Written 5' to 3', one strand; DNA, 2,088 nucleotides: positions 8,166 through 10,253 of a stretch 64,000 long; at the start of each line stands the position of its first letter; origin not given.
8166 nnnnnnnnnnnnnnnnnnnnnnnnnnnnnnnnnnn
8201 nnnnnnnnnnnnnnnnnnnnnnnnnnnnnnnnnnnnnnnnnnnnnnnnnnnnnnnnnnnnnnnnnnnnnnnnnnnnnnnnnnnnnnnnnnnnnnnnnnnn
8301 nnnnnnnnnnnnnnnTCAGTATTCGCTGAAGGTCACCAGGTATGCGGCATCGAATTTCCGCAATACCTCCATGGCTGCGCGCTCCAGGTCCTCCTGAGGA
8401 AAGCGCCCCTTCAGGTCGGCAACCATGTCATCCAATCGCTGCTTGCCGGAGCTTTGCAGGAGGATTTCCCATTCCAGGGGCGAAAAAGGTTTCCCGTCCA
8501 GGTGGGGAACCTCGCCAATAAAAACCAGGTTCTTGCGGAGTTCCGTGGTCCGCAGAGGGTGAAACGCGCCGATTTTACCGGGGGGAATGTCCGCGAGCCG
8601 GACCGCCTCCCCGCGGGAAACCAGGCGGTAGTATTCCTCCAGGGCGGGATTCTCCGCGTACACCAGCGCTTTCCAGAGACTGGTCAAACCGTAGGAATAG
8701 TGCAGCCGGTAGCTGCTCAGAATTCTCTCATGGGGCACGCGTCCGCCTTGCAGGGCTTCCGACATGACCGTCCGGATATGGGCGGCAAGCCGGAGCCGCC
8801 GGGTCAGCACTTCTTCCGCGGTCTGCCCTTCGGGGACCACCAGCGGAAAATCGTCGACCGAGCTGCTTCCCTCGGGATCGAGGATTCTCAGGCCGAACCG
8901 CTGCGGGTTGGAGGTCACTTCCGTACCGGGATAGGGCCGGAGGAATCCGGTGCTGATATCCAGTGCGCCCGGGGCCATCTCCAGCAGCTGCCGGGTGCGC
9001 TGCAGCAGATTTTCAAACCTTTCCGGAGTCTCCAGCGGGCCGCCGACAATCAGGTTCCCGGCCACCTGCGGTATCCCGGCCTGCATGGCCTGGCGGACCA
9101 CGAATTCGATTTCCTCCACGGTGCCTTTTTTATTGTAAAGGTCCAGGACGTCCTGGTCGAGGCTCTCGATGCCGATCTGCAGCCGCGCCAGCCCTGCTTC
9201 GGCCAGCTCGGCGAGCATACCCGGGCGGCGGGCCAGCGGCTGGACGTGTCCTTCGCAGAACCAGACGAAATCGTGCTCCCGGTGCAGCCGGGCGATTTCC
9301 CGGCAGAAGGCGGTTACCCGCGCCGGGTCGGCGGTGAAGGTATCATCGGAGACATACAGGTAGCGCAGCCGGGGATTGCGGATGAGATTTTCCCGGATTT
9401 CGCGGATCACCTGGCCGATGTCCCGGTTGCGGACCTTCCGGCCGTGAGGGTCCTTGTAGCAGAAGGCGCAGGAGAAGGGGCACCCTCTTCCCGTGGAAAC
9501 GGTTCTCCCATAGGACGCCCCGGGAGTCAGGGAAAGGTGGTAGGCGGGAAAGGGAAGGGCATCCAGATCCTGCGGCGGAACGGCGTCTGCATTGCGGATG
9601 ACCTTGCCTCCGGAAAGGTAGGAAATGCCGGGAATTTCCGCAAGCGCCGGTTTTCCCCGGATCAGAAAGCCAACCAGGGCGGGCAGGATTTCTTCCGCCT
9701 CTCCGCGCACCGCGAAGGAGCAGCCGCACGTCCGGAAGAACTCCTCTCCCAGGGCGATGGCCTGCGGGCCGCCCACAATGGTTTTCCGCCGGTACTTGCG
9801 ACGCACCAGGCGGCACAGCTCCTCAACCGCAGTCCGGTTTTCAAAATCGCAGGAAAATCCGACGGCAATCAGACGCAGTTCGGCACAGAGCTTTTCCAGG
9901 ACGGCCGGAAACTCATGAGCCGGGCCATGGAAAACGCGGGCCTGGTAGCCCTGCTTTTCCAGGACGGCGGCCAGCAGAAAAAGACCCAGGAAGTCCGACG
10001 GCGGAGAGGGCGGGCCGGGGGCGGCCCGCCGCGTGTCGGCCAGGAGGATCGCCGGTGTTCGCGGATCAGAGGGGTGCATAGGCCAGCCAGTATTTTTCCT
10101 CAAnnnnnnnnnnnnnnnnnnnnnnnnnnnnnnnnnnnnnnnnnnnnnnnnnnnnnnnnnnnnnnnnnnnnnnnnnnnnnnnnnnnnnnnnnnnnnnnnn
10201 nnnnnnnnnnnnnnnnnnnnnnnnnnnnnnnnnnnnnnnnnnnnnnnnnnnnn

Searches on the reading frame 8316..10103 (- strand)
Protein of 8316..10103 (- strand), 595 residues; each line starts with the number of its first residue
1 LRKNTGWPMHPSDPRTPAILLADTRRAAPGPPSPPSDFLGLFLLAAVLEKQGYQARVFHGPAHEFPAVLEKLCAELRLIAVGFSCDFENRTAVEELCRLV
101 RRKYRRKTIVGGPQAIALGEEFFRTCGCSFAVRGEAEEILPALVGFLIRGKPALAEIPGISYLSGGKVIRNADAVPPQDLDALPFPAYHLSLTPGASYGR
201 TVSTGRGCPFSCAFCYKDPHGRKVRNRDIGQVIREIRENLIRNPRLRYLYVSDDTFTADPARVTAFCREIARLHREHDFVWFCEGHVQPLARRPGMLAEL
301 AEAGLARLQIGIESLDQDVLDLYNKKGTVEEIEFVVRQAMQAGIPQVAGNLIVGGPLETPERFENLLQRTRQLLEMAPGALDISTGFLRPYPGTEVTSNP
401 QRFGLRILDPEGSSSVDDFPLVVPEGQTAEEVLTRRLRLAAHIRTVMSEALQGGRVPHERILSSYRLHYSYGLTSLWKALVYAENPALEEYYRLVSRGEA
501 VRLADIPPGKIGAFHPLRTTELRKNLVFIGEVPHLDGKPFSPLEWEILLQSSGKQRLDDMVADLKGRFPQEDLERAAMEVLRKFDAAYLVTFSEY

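Call 5: search_protein_families(library=pfam, proteins=[window:8316-10103:-], max_evalue=0.1)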
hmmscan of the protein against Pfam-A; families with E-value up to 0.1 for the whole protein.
window:8316-10103:- (595 aa): 2 families
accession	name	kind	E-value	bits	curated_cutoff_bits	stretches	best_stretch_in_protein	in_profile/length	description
PF04055.27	Radical_SAM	-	1.7e-23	84.1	29.5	1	202-368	1-164/166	Radical SAM superfamily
PF02310.24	B12-binding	-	2.2e-11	44.1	32.1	1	39-144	15-121/121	B12 binding domain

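Call 6: search_protein_families(library=ncbifam, proteins=[window:8316-10103:-], max_evalue=0.1)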
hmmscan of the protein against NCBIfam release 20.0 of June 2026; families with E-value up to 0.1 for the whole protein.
window:8316-10103:- (595 aa): 35 families (the best 25 are shown)
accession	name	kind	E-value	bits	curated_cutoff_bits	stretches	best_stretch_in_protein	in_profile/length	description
TIGR03471.1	HpnJ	equivalog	1.9e-27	96.3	577.6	1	148-404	137-391/472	hopanoid biosynthesis associated radical SAM protein HpnJ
NF050148.1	rSAM_ApyD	equivalog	9.1e-26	90.4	750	1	39-397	26-390/645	RiPP biosynthesis radical SAM protein ApyD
TIGR03975.1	rSAM_ocin_1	subfamily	1.2e-23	83.5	281.85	1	76-410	127-464/606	RiPP maturation radical SAM C-methyltransferase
TIGR02026.1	BchE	equivalog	3.8e-23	82.1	481.35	1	128-393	116-380/497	magnesium-protoporphyrin IX monomethyl ester anaerobic oxidative cyclase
TIGR04013.1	B12_SAM_MJ_1487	hypoth_equivalog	1.3e-22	80.2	251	1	48-399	20-356/382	TIGR04013 family B12-binding domain/radical SAM domain-containing protein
TIGR04072.2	rSAM_ladder_B12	equivalog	1.7e-22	79.7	360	1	90-373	83-349/443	lipid biosynthesis B12-binding/radical SAM protein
TIGR04367.1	HpnR_B12_rSAM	equivalog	3.6e-20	72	650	1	39-398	23-371/490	hopanoid C-3 methylase HpnR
TIGR04014.1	B12_SAM_MJ_0865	equivalog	1.1e-18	67.3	360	2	40-238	13-200/434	methyl-coenzyme M reductase glutamine C-methyltransferase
TIGR04479.1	bcpD_PhpK_rSAM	subfamily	5.2e-17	61.4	600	1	42-367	76-403/504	PhpK family radical SAM P-methyltransferase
TIGR04295.1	B12_rSAM_oligo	hypoth_equivalog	1e-14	54.1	400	1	106-353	102-343/422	TIGR04295 family B12-binding domain-containing radical SAM protein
NF038361.1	rSAM_Sden_1168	equivalog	4e-12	45.5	575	1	82-367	149-445/560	Sden_1168 family B12-binding radical SAM P-methyltransferase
NF040546.1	rSAM_CUAEP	equivalog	1.3e-10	40.6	500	1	40-372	15-340/468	CUAEP/CCAEP-tail radical SAM (seleno)protein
TIGR04385.1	B12_rSAM_cofa1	equivalog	3.9e-10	39.5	450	1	109-385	103-376/438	B12 lower ligand biosynthesis radical SAM protein BzaD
NF033712.0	B12_rSAM_KedN5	subfamily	1.9e-09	36.3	700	1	108-363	94-360/624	KedN5 family methylcobalamin-dependent radical SAM C-methyltransferase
TIGR04190.1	B12_SAM_Ta0216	equivalog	3.2e-08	32.6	500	1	40-408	39-434/554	TIGR04190 family B12-binding domain/radical SAM domain protein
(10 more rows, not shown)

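Call 36: search_solved_structures(query=window:8316-10079:-, max_evalue=0.001)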
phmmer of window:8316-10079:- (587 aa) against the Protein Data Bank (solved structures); distinct sequences matched with E-value up to 0.001: 6.
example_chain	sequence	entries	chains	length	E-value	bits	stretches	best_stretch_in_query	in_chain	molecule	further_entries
9n1b_A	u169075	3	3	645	1.2e-12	50.4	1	76-329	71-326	Radical SAM protein | Radical SAM enzyme CysS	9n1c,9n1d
9ccb_A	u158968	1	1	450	6.9e-11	44.7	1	96-389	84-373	Radical SAM core domain-containing protein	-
5ul2_A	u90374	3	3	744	9.6e-06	27.7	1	111-341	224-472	OxsB protein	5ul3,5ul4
2qgq_A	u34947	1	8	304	7.8e-05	24.7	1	195-365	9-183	Protein TM_1862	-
4jc0_A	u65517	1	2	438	0.00013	23.9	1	194-365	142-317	Ribosomal protein S12 methylthiotransferase RimO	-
7kdx_A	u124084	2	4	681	0.00041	22.3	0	73-208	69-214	Methyltransferase TokK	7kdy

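Call 37: find_homologous_proteins(query=window:8316-10079:-, max_evalue=1e-20)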
Query window:8316-10079:- (587 aa): 225 proteins with E <= 1e-20 among 8000 candidates; the best 120 are listed.
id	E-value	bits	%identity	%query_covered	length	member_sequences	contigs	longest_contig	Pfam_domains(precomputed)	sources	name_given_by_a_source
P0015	0.0e+0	1339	100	100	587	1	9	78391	PF04055.28,PF02310.25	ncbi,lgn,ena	-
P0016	4.6e-251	853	64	100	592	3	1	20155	PF04055.28,PF02310.25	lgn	-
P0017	3.2e-174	599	46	98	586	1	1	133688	PF04055.28,PF02310.25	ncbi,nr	ncbi:MAG: B12-binding domain-containing radical SAM protein [Clostridia bacterium]|nr:B12-binding do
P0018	4.6e-170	585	47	99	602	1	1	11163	PF04055.28,PF02310.25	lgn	-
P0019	4.8e-170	585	48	98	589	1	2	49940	PF04055.28,PF02310.25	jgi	jgi:radical SAM superfamily enzyme YgiQ (UPF0313 family)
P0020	1.2e-169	584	49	99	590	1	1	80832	PF04055.28,PF02310.25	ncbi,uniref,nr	ncbi:radical SAM protein [Heliobacterium undosum]|uniref:Radical SAM protein n=1 Tax=Heliomicrobium 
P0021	3.2e-169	582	48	99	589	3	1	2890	PF04055.28,PF02310.25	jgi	jgi:radical SAM superfamily enzyme YgiQ (UPF0313 family)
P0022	7.9e-168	578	46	98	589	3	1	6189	PF04055.28,PF02310.25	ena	-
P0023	4.7e-166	572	46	98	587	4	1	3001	PF04055.28,PF02310.25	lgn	-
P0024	1.4e-165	570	46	99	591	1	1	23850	PF04055.28,PF02310.25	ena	-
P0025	2.2e-165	570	46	98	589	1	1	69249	PF04055.28,PF02310.25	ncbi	-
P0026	2.0e-164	567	49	98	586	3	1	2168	PF04055.28,PF02310.25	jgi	-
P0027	1.1e-163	564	46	99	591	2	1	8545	PF04055.28,PF02310.25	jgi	-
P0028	2.5e-162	560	45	98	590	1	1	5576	PF04055.28,PF02310.25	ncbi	-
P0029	5.7e-160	552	45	98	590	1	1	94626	PF04055.28,PF02310.25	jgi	jgi:radical SAM superfamily enzyme YgiQ (UPF0313 family)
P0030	3.9e-159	549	45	98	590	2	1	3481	PF04055.28,PF02310.25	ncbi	-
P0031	1.7e-158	547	45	99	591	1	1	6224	PF04055.28,PF02310.25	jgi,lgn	jgi:radical SAM superfamily enzyme YgiQ (UPF0313 family)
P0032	2.1e-158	547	44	98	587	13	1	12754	PF04055.28,PF02310.25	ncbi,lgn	ncbi:MAG: radical SAM protein [Candidatus Eremiobacterota bacterium]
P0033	3.7e-158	546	44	99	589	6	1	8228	PF04055.28,PF02310.25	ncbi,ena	-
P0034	9.1e-158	545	46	99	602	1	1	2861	PF04055.28,PF02310.25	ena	-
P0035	3.9e-157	543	45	97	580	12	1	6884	PF04055.28,PF02310.25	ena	-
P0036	3.8e-156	539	46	95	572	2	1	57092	PF04055.28,PF02310.25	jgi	-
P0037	9.0e-152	525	46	99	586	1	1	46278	PF04055.28,PF02310.25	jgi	jgi:anaerobic magnesium-protoporphyrin IX monomethyl ester cyclase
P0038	3.0e-151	523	53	78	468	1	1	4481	PF04055.28,PF02310.25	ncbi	ncbi:MAG: B12-binding domain-containing radical SAM protein, partial [Acidobacteriota bacterium]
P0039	6.8e-134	466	40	99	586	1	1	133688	PF04055.28,PF02310.25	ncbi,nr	ncbi:MAG: radical SAM protein [Clostridia bacterium]|nr:radical SAM protein [Clostridia bacterium]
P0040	2.3e-125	438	40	98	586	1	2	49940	PF04055.28,PF02310.25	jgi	jgi:radical SAM superfamily enzyme YgiQ (UPF0313 family)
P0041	7.2e-125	436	41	95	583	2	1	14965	PF04055.28,PF02310.25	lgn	-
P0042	2.9e-122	427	39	94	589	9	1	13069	PF04055.28,PF02310.25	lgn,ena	-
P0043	1.5e-121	425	40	95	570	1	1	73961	PF04055.28,PF02310.25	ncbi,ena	-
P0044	2.0e-121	425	40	95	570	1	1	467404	PF04055.28,PF02310.25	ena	-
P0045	2.1e-121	425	40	95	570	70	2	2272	PF04055.28,PF02310.25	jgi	-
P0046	2.7e-121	424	40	95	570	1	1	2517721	PF04055.28,PF02310.25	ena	-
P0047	3.2e-121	424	39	95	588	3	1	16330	PF04055.28,PF02310.25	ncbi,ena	-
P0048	4.4e-121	423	40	95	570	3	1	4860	PF04055.28,PF02310.25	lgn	-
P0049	6.8e-121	423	38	99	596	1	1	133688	PF04055.28,PF02310.25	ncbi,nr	ncbi:MAG: B12-binding domain-containing radical SAM protein [Clostridia bacterium]|nr:B12-binding do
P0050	5.3e-120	420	37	98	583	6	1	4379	PF04055.28,PF02310.25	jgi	-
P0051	1.7e-119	418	39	95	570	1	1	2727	PF04055.28,PF02310.25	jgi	jgi:radical SAM superfamily enzyme YgiQ (UPF0313 family)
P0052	3.8e-119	417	37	99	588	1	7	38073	PF04055.28,PF02310.25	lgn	-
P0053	6.0e-119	416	39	95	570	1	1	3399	PF04055.28,PF02310.25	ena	-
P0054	1.1e-118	416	34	100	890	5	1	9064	PF04055.28,PF02310.25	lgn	-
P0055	1.1e-118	416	38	98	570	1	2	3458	PF04055.28,PF02310.25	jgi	-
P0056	1.2e-118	415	38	98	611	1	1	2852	PF04055.28,PF02310.25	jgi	jgi:radical SAM superfamily enzyme YgiQ (UPF0313 family)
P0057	1.8e-118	415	37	98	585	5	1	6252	PF04055.28,PF02310.25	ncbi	-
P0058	5.3e-118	413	38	95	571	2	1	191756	PF04055.28,PF02310.25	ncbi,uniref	ncbi:radical SAM protein [Anoxynatronum sibiricum]|uniref:Radical SAM protein n=2 Tax=Anoxynatronum 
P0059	5.3e-118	413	38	99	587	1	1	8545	PF04055.28,PF02310.25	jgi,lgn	-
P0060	6.3e-118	413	39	95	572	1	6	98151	PF04055.28,PF02310.25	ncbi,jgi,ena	jgi:radical SAM superfamily enzyme YgiQ (UPF0313 family)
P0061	1.5e-117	412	38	95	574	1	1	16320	PF04055.28,PF02310.25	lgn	-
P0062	4.7e-117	410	38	98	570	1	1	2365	PF04055.28,PF02310.25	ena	-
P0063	5.9e-117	410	38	97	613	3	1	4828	PF04055.28,PF02310.25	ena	-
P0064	1.0e-116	409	38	98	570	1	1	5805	PF04055.28,PF02310.25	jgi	-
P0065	2.5e-116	408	39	95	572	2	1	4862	PF04055.28,PF02310.25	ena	-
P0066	4.5e-116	407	38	98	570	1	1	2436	PF04055.28,PF02310.25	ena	-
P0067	6.9e-116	406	38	95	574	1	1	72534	PF04055.28,PF02310.25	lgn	-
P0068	1.8e-115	405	38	94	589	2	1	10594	PF04055.28,PF02310.25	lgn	-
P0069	3.9e-115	404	37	95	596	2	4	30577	PF04055.28,PF02310.25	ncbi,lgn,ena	-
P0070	4.3e-115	404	39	95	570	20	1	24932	PF04055.28,PF02310.25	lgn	-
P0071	6.6e-115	403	39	95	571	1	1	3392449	PF04055.28,PF02310.25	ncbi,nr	ncbi:radical SAM protein [Eubacteriaceae bacterium ES3]|nr:radical SAM protein [Eubacteriaceae bacte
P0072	9.1e-115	403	37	98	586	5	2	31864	PF04055.28,PF02310.25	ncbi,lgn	-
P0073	1.3e-114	402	38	95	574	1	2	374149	PF04055.28,PF02310.25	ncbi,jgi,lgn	-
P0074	2.1e-114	401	38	99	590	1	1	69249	PF04055.28,PF02310.25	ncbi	-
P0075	3.1e-114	401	38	95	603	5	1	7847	PF04055.28,PF02310.25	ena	-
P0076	4.2e-114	400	37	98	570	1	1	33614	PF04055.28,PF02310.25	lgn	-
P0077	7.0e-114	400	39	95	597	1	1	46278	PF04055.28,PF02310.25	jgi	jgi:anaerobic magnesium-protoporphyrin IX monomethyl ester cyclase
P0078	1.2e-113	399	38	95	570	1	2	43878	PF04055.28,PF02310.25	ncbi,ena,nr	ncbi:MAG: hypothetical protein CVU99_01975 [Firmicutes bacterium HGW-Firmicutes-4]|nr:MAG: hypotheti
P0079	1.5e-113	399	38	95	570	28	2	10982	PF04055.28,PF02310.25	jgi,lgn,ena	-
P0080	1.7e-113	398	37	99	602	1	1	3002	PF04055.28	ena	-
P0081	2.3e-113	398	38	95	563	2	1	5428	PF04055.28,PF02310.25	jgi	jgi:radical SAM superfamily enzyme YgiQ (UPF0313 family)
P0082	2.3e-113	398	38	95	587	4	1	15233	PF04055.28,PF02310.25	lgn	-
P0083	3.4e-113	397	36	100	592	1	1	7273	PF04055.28,PF02310.25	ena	-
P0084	5.4e-113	397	37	99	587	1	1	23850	PF04055.28,PF02310.25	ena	-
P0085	1.2e-112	396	38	95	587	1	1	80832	PF04055.28,PF02310.25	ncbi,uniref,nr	ncbi:radical SAM protein [Heliobacterium undosum]|uniref:Radical SAM protein n=1 Tax=Heliomicrobium 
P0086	1.3e-112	395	38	95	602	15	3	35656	PF04055.28,PF02310.25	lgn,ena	-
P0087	1.5e-112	395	38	95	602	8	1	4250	PF04055.28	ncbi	-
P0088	3.7e-112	394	37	95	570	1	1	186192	PF04055.28,PF02310.25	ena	-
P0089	4.7e-112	394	37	95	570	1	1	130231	PF04055.28,PF02310.25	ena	-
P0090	5.5e-112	393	37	95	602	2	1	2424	PF04055.28,PF02310.25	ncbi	-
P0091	8.0e-112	393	37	98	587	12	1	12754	PF04055.28,PF02310.25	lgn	-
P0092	3.1e-111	391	36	95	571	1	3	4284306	PF04055.28,PF02310.25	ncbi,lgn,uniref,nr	ncbi:B12-binding domain-containing radical SAM protein [Acetobacterium bakii]|uniref:Uncharacterized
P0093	7.9e-111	390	39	93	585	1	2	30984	PF04055.28,PF02310.25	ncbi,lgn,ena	-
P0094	8.0e-111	390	37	98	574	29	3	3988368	PF04055.28,PF02310.25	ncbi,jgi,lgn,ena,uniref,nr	ncbi:B12-binding domain-containing radical SAM protein [Acetobacterium sp. KB-1]|jgi:radical SAM sup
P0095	8.0e-111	390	40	91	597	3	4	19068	PF04055.28,PF02310.25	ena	-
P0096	4.3e-110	387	37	95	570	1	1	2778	PF04055.28,PF02310.25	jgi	-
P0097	6.7e-110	387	38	95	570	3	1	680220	PF04055.28,PF02310.25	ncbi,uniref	ncbi:B12-binding domain-containing radical SAM protein [Acetobacterium wieringae]|uniref:B12-binding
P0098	8.8e-110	386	40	95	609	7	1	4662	PF04055.28,PF02310.25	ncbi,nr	ncbi:MAG: B12-binding domain-containing radical SAM protein [Lachnospiraceae bacterium]|nr:B12-bindi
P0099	1.5e-109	385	38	94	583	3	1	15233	PF04055.28,PF02310.25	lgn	-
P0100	1.8e-109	385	37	95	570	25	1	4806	PF04055.28,PF02310.25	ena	-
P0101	5.5e-108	380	36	95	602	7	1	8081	PF04055.28,PF02310.25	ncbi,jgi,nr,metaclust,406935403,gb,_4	ncbi:MAG: hypothetical protein ACD_47C00144G0004 [uncultured bacterium]|nr:MAG: hypothetical protein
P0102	5.8e-108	380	40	80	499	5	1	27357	PF04055.28,PF02310.25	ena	-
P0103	2.2e-106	375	37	97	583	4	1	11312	PF04055.28,PF02310.25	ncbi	-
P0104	7.6e-104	367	36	95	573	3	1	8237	PF04055.28,PF02310.25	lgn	-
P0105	6.6e-103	363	35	95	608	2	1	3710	PF04055.28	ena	-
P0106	4.7e-102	361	36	95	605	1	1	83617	PF04055.28,PF02310.25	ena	-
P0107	2.1e-100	355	35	98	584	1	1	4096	PF04055.28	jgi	jgi:anaerobic magnesium-protoporphyrin IX monomethyl ester cyclase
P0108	2.9e-100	355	36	99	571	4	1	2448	PF04055.28,PF02310.25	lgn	-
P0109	1.4e-99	353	35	98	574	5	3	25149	PF04055.28,PF02310.25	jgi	jgi:radical SAM superfamily enzyme YgiQ (UPF0313 family)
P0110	6.7e-97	344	39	85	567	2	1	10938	PF04055.28,PF02310.25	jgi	jgi:radical SAM superfamily enzyme YgiQ (UPF0313 family)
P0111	2.2e-96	342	36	94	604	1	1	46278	PF04055.28,PF02310.25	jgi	jgi:anaerobic magnesium-protoporphyrin IX monomethyl ester cyclase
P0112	2.2e-96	342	35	99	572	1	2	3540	PF04055.28,PF02310.25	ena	-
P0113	1.1e-93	333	34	99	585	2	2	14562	PF04055.28,PF02310.25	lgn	-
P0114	1.1e-93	333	35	98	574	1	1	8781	PF04055.28,PF02310.25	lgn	-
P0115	4.7e-93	331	34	98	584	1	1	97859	PF04055.28,PF02310.25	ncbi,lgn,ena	-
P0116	1.4e-92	329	37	92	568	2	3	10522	PF04055.28,PF02310.25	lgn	-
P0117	2.4e-92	329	35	98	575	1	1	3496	PF04055.28,PF02310.25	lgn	-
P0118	2.5e-92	329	36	98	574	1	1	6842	PF04055.28,PF02310.25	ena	-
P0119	4.4e-92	328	36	98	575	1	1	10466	PF04055.28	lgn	-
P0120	4.6e-92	328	37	85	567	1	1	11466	PF04055.28,PF02310.25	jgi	jgi:radical SAM superfamily enzyme YgiQ (UPF0313 family)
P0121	3.9e-91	325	37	95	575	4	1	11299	PF04055.28,PF02310.25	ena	-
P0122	6.7e-91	324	36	98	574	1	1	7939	PF04055.28,PF02310.25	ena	-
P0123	9.4e-91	323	35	99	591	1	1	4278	PF04055.28,PF02310.25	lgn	-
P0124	2.7e-89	318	37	90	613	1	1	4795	PF04055.28,PF05402.19,PF02310.25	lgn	-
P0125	2.8e-88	315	34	98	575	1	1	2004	PF04055.28,PF02310.25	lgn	-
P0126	1.1e-87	313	34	98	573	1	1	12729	PF04055.28,PF02310.25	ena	-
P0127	2.9e-87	312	33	97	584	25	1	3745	PF04055.28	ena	-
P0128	5.4e-87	311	35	91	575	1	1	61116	PF04055.28,PF02310.25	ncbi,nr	ncbi:MAG: radical SAM protein [Selenomonadaceae bacterium]|nr:radical SAM protein [Selenomonadaceae 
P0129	6.6e-87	311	34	98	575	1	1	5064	PF04055.28,PF02310.25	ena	-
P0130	7.8e-87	310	34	98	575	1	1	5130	PF04055.28,PF02310.25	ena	-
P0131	1.3e-86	310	34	98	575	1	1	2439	PF04055.28,PF02310.25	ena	-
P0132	1.8e-86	309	35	91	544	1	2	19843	PF04055.28,PF05402.19,PF02310.25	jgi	jgi:radical SAM superfamily enzyme YgiQ (UPF0313 family)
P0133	2.1e-86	309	34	99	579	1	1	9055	PF04055.28,PF02310.25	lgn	-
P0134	2.7e-86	309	34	98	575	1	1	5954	PF04055.28,PF02310.25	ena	-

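Call 48: search_protein_families(library=pfam, alignment_id=A2, max_evalue=1)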
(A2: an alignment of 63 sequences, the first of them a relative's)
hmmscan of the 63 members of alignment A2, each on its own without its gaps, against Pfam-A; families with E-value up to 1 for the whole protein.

A. member 1, P0015 (587 aa): 2 families
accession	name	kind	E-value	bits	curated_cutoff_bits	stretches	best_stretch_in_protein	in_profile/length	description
PF04055.27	Radical_SAM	-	1.6e-23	84.1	29.5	1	194-360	1-164/166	Radical SAM superfamily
PF02310.24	B12-binding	-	2.1e-11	44.1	32.1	1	31-136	15-121/121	B12 binding domain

B. families by the number of members that match (of 63 scanned): 30 families (the first 25 are shown)
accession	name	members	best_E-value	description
PF04055.27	Radical_SAM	63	4.9e-27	Radical SAM superfamily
PF02310.24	B12-binding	63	1.5e-16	B12 binding domain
PF19864.5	Radical_SAM_N2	15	0.0011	Radical SAM proteins, N-terminal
PF13353.11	Fer4_12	8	0.00075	4Fe-4S single cluster domain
PF05402.18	PqqD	4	7.9e-07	Coenzyme PQQ synthesis protein D (PqqD)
PF17676.7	Peptidase_S66C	4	0.0019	LD-carboxypeptidase C-terminal domain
PF02614.20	UxaC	2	0.072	Glucuronate isomerase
PF22137.1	T6SS_Tle1-like_C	1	0.0098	T6SS, Phospholipase effector Tle1-like, C-terminal domain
PF01207.24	Dus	1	0.011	Dihydrouridine synthase (Dus)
PF13412.12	HTH_24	1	0.016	Winged helix-turn-helix DNA-binding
PF16221.11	HTH_47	1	0.023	winged helix-turn-helix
PF01047.28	MarR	1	0.031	MarR family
PF05183.17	RdRP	1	0.031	RNA dependent RNA polymerase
PF05031.18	NEAT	1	0.039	Iron Transport-associated domain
PF15698.10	Phosphatase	1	0.045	Phosphatase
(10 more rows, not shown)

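Call 49: predict_structure(alignment_id=A2)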
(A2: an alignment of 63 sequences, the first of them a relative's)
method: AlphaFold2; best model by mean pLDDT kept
length: 587 residues; sequences in the alignment: 63
mean_pLDDT: 93.3   pTM: 0.91
mean pLDDT of the five models: 93.3, 92.8, 92.8, 92.4, 92.2
residues with pLDDT >= 90: 507; 70-90: 65; 50-70: 12; < 50: 3
segments of 3 or more residues with pLDDT < 50: 1-3
pLDDT, mean of each block of 10 residues (from residue 1): 67 89 62 96 96 93 95 94 94 97 94 94 96 97 96 95 94 96 89 94 88 85 98 94 92 96 97 96 97 98 96 96 98 98 96 97 98 96 93 97 80 95 97 98 96 96 94 91 95 96 96 87 89 95 95 92 88 95 93
secondary structure, 60 per line:
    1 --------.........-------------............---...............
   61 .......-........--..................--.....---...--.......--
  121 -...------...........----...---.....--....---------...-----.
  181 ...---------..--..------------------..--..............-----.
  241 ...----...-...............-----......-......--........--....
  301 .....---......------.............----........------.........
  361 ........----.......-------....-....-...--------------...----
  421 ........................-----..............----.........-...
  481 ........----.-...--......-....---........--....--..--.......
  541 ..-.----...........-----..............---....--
elements in order: E9-17 H31-42 E46-53 H54-67 E69-76 H79-96 E99-103 H112-118 E122-124 H131-141 E152-156 E159-162 H221-234 E240-243 H252-266 E272-277 H279-284 H287-294 E297-305 H309-314 H321-333 E338-345 H352-368 E373-379 H387-390 H392-395 E397-399 E414-416 H421-444 H450-463 H468-476 H478-488 H500-505 E507-510 H514-517 E518-521 E524-527 H534-542 H549-559 H565-578 E582-585
